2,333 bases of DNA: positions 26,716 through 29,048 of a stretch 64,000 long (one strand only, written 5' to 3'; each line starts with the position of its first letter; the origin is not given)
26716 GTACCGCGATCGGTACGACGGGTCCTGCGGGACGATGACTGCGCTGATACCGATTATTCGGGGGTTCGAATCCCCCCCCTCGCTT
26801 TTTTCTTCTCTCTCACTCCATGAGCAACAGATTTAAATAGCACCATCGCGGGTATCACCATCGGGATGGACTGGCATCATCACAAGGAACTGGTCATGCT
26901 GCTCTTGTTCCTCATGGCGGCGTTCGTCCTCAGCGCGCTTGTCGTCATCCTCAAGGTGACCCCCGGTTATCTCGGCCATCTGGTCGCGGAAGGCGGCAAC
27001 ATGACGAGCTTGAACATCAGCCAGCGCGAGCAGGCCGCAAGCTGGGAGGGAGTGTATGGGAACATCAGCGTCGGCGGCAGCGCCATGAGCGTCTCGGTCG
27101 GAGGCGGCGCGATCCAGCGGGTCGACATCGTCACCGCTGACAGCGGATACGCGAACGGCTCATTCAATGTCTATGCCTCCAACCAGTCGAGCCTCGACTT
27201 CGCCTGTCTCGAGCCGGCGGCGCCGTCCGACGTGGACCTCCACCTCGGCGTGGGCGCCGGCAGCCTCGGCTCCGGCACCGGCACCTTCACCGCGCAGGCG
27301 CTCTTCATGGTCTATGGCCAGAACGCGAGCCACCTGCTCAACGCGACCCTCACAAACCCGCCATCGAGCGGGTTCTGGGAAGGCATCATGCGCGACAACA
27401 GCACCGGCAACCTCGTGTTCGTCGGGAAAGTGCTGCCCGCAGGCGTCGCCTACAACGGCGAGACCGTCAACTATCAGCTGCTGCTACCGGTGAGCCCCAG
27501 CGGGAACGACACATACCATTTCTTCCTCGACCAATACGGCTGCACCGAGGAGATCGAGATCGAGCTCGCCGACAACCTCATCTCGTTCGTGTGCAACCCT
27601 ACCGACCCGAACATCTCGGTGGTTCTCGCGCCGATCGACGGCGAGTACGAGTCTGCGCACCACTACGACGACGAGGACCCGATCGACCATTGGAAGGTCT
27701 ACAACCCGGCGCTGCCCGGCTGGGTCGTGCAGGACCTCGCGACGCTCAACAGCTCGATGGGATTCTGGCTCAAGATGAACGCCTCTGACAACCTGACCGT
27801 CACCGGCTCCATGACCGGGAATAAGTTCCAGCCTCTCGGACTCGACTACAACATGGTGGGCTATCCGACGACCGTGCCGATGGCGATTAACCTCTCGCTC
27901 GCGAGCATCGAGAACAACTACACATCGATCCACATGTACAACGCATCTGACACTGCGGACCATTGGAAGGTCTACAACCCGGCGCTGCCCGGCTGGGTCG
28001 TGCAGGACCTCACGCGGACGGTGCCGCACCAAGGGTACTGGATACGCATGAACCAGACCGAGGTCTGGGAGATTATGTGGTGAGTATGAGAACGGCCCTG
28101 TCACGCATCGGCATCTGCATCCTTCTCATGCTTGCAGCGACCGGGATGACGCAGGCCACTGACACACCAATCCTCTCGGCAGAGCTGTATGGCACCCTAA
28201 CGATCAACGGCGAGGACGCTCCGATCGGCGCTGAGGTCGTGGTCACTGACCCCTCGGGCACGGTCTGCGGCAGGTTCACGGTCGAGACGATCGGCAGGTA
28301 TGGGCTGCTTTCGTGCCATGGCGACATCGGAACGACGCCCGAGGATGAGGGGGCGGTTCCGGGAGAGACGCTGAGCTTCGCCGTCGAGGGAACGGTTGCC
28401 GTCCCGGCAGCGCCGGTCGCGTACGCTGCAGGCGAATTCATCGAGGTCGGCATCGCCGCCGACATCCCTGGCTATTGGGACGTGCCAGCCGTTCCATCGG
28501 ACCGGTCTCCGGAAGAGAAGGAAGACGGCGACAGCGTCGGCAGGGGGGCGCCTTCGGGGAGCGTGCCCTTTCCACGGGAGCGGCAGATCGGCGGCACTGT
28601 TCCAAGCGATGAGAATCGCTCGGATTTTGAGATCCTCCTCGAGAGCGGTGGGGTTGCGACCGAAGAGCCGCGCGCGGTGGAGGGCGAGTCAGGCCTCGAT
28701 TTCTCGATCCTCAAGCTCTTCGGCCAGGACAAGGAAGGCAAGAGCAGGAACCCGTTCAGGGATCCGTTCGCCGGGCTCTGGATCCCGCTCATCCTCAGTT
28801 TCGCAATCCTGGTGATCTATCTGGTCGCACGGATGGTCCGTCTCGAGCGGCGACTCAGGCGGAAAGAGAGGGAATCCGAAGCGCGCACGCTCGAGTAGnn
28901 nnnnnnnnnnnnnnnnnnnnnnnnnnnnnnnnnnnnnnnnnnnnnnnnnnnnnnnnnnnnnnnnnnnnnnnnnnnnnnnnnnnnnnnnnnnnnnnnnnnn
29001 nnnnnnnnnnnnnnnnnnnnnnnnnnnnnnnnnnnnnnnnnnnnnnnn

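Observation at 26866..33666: Cell-surface island of five paralogous secreted proteins built from two modules I do not recognise, with an embedded AbrB regulator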

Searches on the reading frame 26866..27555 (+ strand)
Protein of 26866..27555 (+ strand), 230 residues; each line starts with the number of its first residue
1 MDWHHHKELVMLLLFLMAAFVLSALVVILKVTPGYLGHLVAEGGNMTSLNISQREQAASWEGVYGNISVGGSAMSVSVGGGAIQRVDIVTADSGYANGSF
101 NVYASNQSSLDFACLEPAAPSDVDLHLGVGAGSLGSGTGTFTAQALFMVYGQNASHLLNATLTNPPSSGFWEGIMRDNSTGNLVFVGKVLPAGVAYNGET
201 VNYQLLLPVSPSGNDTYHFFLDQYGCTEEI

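Call 57: search_solved_structures(query=A7, max_evalue=10, show_alignments=2)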
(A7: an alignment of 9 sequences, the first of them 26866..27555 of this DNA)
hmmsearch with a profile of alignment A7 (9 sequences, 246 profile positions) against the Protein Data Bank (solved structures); distinct sequences matched with E-value up to 10: 0.

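Call 58: search_protein_families(library=pfam, alignment_id=A7, max_evalue=10)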
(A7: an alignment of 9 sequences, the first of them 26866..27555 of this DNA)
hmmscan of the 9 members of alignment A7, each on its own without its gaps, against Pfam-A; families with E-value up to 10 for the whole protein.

A. member 1, window:26866-27555:+ (230 aa): 0 families

B. families by the number of members that match (of 9 scanned): 3 families
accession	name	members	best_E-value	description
PF15432.12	Sec-ASP3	1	0.0099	Accessory Sec secretory system ASP3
PF09586.16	YfhO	1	0.043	Bacterial membrane protein YfhO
PF08388.16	GIIM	1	0.15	Group II intron, maturase-specific domain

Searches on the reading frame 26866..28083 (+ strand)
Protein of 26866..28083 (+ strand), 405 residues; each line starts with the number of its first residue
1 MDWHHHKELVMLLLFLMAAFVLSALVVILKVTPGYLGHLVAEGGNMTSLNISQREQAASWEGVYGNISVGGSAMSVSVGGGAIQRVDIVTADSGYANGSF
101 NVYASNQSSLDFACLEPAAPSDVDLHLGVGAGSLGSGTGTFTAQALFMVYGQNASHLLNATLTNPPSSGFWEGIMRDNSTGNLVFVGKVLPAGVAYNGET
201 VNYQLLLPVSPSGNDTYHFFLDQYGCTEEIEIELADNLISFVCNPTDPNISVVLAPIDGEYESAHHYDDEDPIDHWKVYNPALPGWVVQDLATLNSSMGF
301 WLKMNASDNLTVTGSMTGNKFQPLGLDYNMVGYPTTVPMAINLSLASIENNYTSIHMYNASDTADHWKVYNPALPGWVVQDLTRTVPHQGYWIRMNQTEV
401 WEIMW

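Call 7: search_protein_families(library=pfam, proteins=[window:26866-28083:+], max_evalue=1)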
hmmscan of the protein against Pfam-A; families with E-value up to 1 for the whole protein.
window:26866-28083:+ (405 aa): 0 families

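Call 8: search_protein_families(library=ncbifam, proteins=[window:26866-28083:+], max_evalue=1)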
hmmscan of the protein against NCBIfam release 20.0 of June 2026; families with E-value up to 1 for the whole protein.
window:26866-28083:+ (405 aa): 0 families

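Call 75: search_protein_families(library=phrogs, proteins=[window:26866-28083:+], max_evalue=0.01)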
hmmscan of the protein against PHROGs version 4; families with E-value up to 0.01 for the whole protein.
window:26866-28083:+ (405 aa): 0 families

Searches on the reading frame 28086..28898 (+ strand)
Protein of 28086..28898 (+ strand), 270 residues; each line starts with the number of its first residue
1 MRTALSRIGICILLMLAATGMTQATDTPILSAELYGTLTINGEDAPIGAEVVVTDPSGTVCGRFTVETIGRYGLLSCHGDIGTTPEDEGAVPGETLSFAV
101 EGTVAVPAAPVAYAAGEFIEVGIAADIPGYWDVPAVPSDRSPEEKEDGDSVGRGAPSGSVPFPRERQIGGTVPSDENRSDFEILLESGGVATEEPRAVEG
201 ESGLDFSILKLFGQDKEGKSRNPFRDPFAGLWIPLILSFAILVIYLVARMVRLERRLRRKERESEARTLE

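Call 7: search_protein_families(library=pfam, proteins=[window:28086-28898:+], max_evalue=1)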
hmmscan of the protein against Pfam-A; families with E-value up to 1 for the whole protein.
window:28086-28898:+ (270 aa): 2 families
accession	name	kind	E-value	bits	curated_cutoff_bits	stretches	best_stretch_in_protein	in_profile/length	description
PF17936.7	Big_6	-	0.11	13.2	27.6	1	39-72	16-48/83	Bacterial Ig domain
PF06679.17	DUF1180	-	0.15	12.9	27.7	1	233-262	104-131/167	Membrane protein FAM174-like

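Call 8: search_protein_families(library=ncbifam, proteins=[window:28086-28898:+], max_evalue=1)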
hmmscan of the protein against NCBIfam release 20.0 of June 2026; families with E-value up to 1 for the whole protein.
window:28086-28898:+ (270 aa): 0 families

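Call 75: search_protein_families(library=phrogs, proteins=[window:28086-28898:+], max_evalue=0.01)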
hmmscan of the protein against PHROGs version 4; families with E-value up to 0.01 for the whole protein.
window:28086-28898:+ (270 aa): 0 families
